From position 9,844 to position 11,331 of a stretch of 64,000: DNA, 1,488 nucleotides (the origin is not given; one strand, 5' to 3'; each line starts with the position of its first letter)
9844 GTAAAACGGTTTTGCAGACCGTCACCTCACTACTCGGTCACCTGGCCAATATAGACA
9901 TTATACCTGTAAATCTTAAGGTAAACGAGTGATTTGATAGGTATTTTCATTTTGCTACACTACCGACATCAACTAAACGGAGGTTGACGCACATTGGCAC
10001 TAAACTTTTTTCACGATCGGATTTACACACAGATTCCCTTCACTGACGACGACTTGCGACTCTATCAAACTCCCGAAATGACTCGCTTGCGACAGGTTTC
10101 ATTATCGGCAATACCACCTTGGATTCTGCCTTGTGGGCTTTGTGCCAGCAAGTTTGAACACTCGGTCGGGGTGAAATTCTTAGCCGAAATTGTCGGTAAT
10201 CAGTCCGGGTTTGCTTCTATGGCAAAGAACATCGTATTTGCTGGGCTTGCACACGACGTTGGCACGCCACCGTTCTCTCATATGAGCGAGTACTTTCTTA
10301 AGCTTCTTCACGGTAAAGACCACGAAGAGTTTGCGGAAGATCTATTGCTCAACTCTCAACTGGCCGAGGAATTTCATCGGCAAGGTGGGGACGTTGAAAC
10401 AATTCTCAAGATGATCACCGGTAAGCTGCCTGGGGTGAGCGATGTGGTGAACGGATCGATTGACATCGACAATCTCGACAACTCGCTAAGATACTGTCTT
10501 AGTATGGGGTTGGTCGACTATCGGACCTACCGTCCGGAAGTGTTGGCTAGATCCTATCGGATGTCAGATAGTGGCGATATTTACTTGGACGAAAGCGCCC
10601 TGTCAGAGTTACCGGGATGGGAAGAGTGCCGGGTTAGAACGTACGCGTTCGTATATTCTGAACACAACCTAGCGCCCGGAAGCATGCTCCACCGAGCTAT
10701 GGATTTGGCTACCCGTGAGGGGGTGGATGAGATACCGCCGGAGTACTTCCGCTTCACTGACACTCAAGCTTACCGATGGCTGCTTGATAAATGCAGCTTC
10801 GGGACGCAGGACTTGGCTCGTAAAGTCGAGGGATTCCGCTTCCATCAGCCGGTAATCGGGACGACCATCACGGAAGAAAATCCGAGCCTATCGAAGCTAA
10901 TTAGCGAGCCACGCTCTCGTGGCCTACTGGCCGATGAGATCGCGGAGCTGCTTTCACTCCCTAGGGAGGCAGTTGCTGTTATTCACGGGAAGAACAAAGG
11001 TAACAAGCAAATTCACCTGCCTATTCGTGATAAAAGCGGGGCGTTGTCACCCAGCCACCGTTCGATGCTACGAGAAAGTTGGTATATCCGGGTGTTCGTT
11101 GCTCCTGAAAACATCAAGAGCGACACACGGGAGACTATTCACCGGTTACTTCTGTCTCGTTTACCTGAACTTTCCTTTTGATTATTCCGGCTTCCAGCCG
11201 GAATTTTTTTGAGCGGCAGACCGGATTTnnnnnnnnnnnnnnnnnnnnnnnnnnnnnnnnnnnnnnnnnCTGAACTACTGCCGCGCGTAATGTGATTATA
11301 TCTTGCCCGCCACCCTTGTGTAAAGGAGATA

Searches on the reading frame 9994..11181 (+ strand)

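Call 69: search_protein_families(library=pfam, proteins=[window:9994-11181:+], max_evalue=0.00001)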
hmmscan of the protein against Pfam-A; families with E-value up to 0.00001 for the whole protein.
window:9994-11181:+ (395 aa): 1 family
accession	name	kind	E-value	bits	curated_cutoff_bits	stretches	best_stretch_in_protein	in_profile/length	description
PF01966.28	HD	-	7.7e-08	33.1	22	1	54-141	2-82/116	HD domain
